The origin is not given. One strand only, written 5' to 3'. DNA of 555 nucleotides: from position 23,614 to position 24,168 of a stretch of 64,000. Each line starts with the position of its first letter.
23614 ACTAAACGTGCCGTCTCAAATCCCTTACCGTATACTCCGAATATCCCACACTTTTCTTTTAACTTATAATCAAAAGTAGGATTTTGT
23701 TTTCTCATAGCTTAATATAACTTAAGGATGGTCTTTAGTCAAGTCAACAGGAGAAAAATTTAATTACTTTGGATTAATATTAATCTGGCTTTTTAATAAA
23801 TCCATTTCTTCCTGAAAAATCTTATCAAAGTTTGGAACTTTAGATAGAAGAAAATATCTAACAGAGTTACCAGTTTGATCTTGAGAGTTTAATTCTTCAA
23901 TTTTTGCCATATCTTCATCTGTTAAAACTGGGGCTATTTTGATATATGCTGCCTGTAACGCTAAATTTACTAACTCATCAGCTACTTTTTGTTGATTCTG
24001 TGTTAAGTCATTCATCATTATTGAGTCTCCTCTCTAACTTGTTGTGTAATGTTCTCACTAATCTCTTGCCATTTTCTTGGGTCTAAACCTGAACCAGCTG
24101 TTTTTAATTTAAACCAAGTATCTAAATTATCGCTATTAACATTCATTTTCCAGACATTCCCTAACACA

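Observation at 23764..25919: GC-rich two-gene insert (633-aa HExxH protein plus 84-aa acidic protein) between purF and dgkA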

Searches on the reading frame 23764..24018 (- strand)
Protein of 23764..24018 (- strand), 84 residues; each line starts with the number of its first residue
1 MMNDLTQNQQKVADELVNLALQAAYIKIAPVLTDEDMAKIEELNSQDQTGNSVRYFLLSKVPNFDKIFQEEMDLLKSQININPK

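Call 4: search_protein_families(library=pfam, proteins=[window:23764-24018:-], max_evalue=1)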
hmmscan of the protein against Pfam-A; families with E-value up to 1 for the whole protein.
window:23764-24018:- (84 aa): 2 families
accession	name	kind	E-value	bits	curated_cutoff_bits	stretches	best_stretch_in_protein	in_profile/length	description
PF05285.17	SDA1_dom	-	0.042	14.8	27.8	1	26-49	76-99/151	SDA1, conserved domain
PF18908.5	DUF5663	-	0.092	13.8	23.7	1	28-78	34-83/84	Protein of unknown function (DUF5663)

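Call 5: search_protein_families(library=ncbifam, proteins=[window:23764-24018:-], max_evalue=1)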
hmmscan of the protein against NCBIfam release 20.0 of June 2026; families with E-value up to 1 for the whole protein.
window:23764-24018:- (84 aa): 0 families

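Call 7: find_homologous_proteins(query=window:23764-24018:-, max_evalue=0.01)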
Query window:23764-24018:- (84 aa): 6 proteins with E <= 0.01 among 6 candidates.
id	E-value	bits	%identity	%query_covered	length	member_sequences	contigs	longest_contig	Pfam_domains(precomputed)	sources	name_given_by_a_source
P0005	1.4e-45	170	100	100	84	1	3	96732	-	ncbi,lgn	-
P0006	6.4e-45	167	100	99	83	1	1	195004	-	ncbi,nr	ncbi:hypothetical protein HYS92_01175 [Candidatus Daviesbacteria bacterium]|nr:hypothetical protein 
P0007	4.3e-33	130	75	99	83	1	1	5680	-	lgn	-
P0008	4.4e-31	124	72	94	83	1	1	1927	-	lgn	-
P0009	2.2e-28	115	67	94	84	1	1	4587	-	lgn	-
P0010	2.0e-27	112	65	99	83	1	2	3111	-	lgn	-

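Call 15: find_encoding_contigs(protein=P0010, flank=10000)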
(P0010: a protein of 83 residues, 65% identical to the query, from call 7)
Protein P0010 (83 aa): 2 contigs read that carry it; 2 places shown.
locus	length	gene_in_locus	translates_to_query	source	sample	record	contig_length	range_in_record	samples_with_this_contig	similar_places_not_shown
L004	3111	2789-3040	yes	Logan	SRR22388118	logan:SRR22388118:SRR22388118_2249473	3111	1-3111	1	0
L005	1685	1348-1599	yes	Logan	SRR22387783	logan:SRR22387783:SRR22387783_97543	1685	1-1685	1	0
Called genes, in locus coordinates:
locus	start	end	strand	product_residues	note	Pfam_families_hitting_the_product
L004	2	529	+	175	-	?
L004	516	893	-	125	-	PF01219:DAGK_prokar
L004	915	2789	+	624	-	-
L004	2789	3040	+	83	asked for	-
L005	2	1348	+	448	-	?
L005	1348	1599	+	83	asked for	-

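Call 17: search_protein_families(library=phrogs, proteins=[window:23764-24018:-], max_evalue=1)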
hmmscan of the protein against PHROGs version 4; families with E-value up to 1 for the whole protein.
window:23764-24018:- (84 aa): 0 families

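Call 18: search_protein_families(library=padloc, proteins=[window:23764-24018:-], max_evalue=1)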
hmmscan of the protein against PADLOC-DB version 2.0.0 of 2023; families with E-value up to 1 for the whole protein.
window:23764-24018:- (84 aa): 0 families
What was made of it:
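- On Known anti-phage defence systems: No hits for either protein (call 18).
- No PADLOC hit (call 18).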

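Call 20: search_solved_structures(query=A2, max_evalue=10)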
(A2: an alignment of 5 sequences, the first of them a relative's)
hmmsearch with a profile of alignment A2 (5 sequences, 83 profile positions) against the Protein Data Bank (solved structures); distinct sequences matched with E-value up to 10: 2.
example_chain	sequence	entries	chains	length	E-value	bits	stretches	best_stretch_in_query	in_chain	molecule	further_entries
7mq8_SL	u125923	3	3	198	0.59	13.3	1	12-45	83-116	rRNA-processing protein FCF1 homolog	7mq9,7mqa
8ydl_A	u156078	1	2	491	0.85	12.8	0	4-39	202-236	Fusion glycoprotein F2, F1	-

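Call 22: search_protein_families(library=pfam, alignment_id=A2, max_evalue=1)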
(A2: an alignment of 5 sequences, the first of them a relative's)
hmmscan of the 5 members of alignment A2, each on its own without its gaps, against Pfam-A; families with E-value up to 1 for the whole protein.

A. member 1, P0005 (84 aa): 2 families
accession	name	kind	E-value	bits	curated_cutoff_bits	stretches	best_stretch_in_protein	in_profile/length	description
PF05285.17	SDA1_dom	-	0.042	14.8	27.8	1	26-49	76-99/151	SDA1, conserved domain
PF18908.5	DUF5663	-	0.092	13.8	23.7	1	28-78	34-83/84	Protein of unknown function (DUF5663)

B. families by the number of members that match (of 5 scanned): 5 families
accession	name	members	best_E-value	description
PF18908.5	DUF5663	3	0.0077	Protein of unknown function (DUF5663)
PF05285.17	SDA1_dom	3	0.038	SDA1, conserved domain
PF21248.3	SoFic-like_C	1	0.044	Protein adenylyltransferase SoFic-like, C-terminal domain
PF19036.6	Fuz_longin_1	1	0.084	First Longin domain of FUZ, MON1 and HPS1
PF01193.29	RNA_pol_L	1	0.14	RNA polymerase Rpb3/Rpb11 dimerisation domain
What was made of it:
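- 23764..24018 (-): Small gene, 84 aa: acidic four-helix protein, DUF5663 family (NCBI HYS92_01175). Its own Pfam score is sub-threshold, E=0.09 (calls 4, 22).
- On Pfam DUF5663 (small protein): Three of five close homologues match, also sub-threshold, the best at E=0.0077 (call 22).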

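Call 32: find_related_loci(query=A2, collection=genome_contigs, flank=8000)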
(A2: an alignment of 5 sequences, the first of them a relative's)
Query A2 (84 aa) in genome_contigs; peptide patterns used: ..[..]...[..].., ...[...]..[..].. (x = any residue, [..] = any of these).
31 stretches matched a pattern, but none encodes a relative of the query by tblastn (E <= 1e-3).

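Call 42: find_homologous_proteins(query=A5, max_evalue=0.1)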
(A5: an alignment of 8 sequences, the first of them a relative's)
Query A5 (8 sequences) (84 aa, profile of the alignment): 32 proteins with E <= 0.1 among 1809 candidates.
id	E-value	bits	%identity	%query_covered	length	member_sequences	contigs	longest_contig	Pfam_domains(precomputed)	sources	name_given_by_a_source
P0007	4.7e-43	163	75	99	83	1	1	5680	-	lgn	-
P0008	7.2e-43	162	72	94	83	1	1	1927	-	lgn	-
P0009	1.6e-42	161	67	94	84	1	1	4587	-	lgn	-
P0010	2.5e-42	160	65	99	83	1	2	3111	-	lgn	-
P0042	2.3e-41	157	63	99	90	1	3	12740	-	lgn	-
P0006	1.6e-40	155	100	99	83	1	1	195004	-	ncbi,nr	ncbi:hypothetical protein HYS92_01175 [Candidatus Daviesbacteria bacterium]|nr:hypothetical protein 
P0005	1.7e-40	154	100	100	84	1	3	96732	-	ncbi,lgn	-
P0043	2.0e-37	145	61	98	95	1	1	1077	-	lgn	-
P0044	5.0e-37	143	51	98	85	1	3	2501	-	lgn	-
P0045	1.9e-36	141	67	94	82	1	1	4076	PF18908.7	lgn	-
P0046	2.1e-36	141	59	98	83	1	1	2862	-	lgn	-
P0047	1.4e-35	139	63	93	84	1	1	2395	-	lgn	-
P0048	1.6e-33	132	62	93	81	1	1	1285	-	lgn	-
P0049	4.6e-32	127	56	93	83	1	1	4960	-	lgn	-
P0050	1.7e-31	126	57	99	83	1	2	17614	-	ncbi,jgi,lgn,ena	-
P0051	3.3e-31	125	56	94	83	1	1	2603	PF18908.7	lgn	-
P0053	2.0e-29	119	52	100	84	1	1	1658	PF18908.7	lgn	-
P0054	1.8e-27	113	55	93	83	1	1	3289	PF18908.7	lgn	-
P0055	6.0e-25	105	51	94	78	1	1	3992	PF18908.7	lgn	-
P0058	7.4e-20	88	45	93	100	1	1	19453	PF18908.7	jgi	jgi:hypothetical protein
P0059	3.6e-19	86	48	89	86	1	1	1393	PF18908.7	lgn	-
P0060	2.3e-18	84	45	95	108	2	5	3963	PF18908.7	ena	-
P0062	1.8e-13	68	44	94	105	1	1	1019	PF18908.7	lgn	-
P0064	1.3e-10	59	42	89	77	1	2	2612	-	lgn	-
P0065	1.6e-9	55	32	87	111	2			PF18908.7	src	-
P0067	7.9e-8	50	35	79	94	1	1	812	PF18908.7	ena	-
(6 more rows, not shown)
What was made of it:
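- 23764..24018 (-): A profile of its homologues retrieves proteins that carry PF18908 (call 42).
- On Pfam DUF5663 (small protein): Profile A5 retrieves 11 proteins with precomputed PF18908 at E from 1.9e-36 to 7.9e-8, including P0045, which is 67% identical to the window protein (call 42).
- Closest known: Pfam DUF5663. Same: A profile of its close homologues retrieves 11 proteins carrying PF18908, one of them 67% identical to it (call 42).
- Homologues at 45-67% identity carry PF18908 (call 42).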

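Call 46: find_encoding_contigs(protein=P0050, flank=8000, max_places=3)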
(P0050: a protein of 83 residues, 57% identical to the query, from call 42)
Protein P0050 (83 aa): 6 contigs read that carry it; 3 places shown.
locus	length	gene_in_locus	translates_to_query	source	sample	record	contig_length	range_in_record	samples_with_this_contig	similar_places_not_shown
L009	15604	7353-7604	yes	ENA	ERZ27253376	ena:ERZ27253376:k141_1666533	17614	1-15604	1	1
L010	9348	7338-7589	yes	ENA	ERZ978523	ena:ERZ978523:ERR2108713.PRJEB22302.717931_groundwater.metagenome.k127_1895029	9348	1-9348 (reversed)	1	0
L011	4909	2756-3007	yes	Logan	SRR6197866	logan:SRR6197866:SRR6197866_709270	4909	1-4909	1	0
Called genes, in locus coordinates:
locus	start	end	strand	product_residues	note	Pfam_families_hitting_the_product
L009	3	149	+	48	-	?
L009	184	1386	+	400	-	PF05496:RuvB_N, PF00158:Sigma54_activat (faint), PF20720:nSTAND3 (weak), PF00004:AAA, PF07728:AAA_5 (weak), PF13173:AAA_14, PF16193:AAA_assoc_2, PF12002:MgsA_C, +1 more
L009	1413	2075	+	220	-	PF02224:Cytidylate_kin, PF13189:Cytidylate_kin2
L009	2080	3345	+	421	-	PF00675:Peptidase_M16, PF05193:Peptidase_M16_C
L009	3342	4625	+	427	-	PF02812:ELFV_dehydrog_N, PF00208:ELFV_dehydrog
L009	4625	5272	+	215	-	PF01569:PAP2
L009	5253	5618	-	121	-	PF01219:DAGK_prokar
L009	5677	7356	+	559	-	-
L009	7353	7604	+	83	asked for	-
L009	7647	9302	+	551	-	PF13687:DUF4153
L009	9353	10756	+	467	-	PF00310:GATase_2 (faint), PF13522:GATase_6, PF13537:GATase_7, PF00156:Pribosyltran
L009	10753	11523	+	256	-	PF00551:Formyl_trans_N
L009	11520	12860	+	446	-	PF02844:GARS_N, PF01071:GARS_A, PF02843:GARS_C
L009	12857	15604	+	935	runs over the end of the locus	PF18072:FGAR-AT_linker, PF00586:AIRS, PF02769:AIRS_C, PF22689:FGAR-AT_PurM_N-like (weak), PF02769:AIRS_C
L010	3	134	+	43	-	?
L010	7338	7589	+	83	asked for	-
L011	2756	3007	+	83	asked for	-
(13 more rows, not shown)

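Call 47: find_encoding_contigs(protein=P0058, flank=8000, max_places=3)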
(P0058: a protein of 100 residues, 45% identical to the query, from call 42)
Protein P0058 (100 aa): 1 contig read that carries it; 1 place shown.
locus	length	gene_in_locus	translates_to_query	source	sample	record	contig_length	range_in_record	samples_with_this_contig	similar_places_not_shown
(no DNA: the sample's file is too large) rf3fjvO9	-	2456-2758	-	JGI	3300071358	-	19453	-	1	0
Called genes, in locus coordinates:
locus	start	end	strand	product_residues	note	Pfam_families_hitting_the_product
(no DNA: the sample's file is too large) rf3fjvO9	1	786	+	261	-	?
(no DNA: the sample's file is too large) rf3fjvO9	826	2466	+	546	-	-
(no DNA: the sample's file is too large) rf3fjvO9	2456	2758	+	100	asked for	PF18908:DUF5663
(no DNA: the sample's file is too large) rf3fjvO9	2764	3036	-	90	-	-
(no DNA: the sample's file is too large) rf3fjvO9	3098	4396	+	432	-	PF27218:MJ0043_C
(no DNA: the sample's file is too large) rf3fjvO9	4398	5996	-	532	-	-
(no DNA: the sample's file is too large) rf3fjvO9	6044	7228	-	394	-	-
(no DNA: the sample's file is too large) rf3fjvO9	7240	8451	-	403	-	-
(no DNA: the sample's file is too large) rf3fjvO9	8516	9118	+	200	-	PF01195:Pept_tRNA_hydro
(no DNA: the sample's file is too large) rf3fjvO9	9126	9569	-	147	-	-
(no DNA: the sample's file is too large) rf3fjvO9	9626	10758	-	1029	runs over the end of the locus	-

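Call 63: predict_structure(alignment_id=A6)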
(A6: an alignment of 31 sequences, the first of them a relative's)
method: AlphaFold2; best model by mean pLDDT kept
length: 84 residues; sequences in the alignment: 31
mean_pLDDT: 85.7   pTM: 0.67
mean pLDDT of the five models: 85.7, 85.6, 84.0, 83.5, 82.6
residues with pLDDT >= 90: 48; 70-90: 27; 50-70: 4; < 50: 5
segments of 3 or more residues with pLDDT < 50: 1-3
pLDDT, mean of each block of 10 residues (from residue 1): 63 87 92 94 89 93 94 87 50
secondary structure, 60 per line:
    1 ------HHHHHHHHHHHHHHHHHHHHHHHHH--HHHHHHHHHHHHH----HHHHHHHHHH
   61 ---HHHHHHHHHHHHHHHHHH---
elements in order: H7-31 H34-46 H51-60 H64-81
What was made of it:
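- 23764..24018 (-): AF2 mean pLDDT 85.7, four helices (call 63).
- Four-helix model, pLDDT 85.7 (call 63).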

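Call 65: fold_search(model_id=the predicted structure, library=pdb)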
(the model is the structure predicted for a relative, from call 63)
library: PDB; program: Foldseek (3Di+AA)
matches with E <= 10: 31; with E <= 0.001: 0
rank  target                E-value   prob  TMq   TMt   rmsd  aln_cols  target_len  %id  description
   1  6v7m_B                2.4e+00  0.15  0.34  0.34  11.5        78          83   15  Crystal structure of a proteolytically cleaved, amino terminal domain of apolipoprotein E3 (released 2020-03-11)
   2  8do6_D                3.1e+00  0.09  0.30  0.23  12.6        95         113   20  The structure of S. epidermidis Cas10-Csm bound to target RNA (released 2023-06-21)
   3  4p9f_B                3.5e+00  0.08  0.30  0.16   8.1        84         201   18  E. coli McbR/YncC (released 2015-01-14)
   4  6swg_B                4.0e+00  0.13  0.34  0.37   9.5        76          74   14  Crystal structure of the TASOR-Periphilin core complex (released 2020-08-05)
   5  4p9f_A                4.0e+00  0.13  0.38  0.20   5.8        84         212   19  E. coli McbR/YncC (released 2015-01-14)
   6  8dac_A                4.0e+00  0.11  0.29  0.38   8.9        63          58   17  Coevolved affibody-Z domain pair LL2.c22 (released 2023-07-26)
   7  3v3c_F                4.0e+00  0.11  0.31  0.33   8.6        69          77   14  Crystal Structure of Chloroplast ATP synthase c-ring from Pisum sativum (released 2012-10-03)
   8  3v3c_A                4.0e+00  0.11  0.31  0.33   8.6        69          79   14  Crystal Structure of Chloroplast ATP synthase c-ring from Pisum sativum (released 2012-10-03)
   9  4dci_D                4.2e+00  0.13  0.37  0.24  12.1        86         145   12  Crystal structure of unknown funciton protein from Synechococcus sp. WH 8102 (released 2012-02-01)
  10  4dci_B                4.5e+00  0.12  0.37  0.23  12.3        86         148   12  Crystal structure of unknown funciton protein from Synechococcus sp. WH 8102 (released 2012-02-01)
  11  6tqj_A                4.5e+00  0.06  0.26  0.27  12.1        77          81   10  Crystal structure of the c14 ring of the F1FO ATP synthase from spinach chloroplast (released 2019-12-25)
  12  5cbo_A                4.8e+00  0.08  0.33  0.19  11.3        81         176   18  Fusion protein of mbp3-16 and B4 domain of protein A from staphylococcal aureus (released 2016-03-30)
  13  9m6j_H                4.8e+00  0.08  0.25  0.36  10.6        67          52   18  Crystal structure of S. aureus protein A bound to a camelid single-domain antibody (released 2025-11-12)
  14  6fkf_G                5.1e+00  0.06  0.26  0.27  11.5        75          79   11  Chloroplast F1Fo conformation 1 (released 2018-05-23)
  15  2n83_MODEL_1_B        5.4e+00  0.11  0.42  0.36   5.6        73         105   22  p75NTR DD:RIP2 CARD (released 2015-12-23)
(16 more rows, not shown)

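Call 66: find_encoding_contigs(protein=P0060, flank=8000, max_places=4)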
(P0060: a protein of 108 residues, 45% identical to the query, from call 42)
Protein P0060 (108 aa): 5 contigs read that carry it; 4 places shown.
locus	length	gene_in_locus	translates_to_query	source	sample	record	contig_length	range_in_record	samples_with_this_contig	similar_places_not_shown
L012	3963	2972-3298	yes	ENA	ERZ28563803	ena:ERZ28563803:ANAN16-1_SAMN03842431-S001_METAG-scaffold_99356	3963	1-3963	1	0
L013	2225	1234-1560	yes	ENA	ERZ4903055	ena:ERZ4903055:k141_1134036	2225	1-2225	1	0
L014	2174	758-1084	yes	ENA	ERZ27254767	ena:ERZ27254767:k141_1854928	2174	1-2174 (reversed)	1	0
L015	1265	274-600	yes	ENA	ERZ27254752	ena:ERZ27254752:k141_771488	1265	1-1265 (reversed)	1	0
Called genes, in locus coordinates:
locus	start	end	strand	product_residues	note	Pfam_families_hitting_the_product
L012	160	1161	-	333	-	-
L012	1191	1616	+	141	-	PF06271:RDD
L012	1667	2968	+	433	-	-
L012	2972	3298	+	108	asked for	PF18908:DUF5663 (faint)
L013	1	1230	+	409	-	?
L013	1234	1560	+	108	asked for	PF18908:DUF5663 (faint)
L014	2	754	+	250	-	?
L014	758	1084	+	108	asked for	PF18908:DUF5663 (faint)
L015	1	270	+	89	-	?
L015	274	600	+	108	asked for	PF18908:DUF5663 (faint)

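Call 67: find_encoding_contigs(protein=P0064, flank=8000, max_places=3)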
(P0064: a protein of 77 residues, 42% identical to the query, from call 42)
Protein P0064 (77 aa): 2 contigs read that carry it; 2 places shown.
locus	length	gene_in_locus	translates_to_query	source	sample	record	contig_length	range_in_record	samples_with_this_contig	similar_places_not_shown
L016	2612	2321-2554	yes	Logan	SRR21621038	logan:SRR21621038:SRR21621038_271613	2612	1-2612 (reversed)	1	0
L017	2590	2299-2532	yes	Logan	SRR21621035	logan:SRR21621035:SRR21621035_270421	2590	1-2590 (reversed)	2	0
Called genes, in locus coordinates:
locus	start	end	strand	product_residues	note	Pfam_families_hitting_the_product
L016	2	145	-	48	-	?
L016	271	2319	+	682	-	-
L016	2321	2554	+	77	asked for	-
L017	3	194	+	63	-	?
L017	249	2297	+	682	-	-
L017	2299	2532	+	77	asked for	-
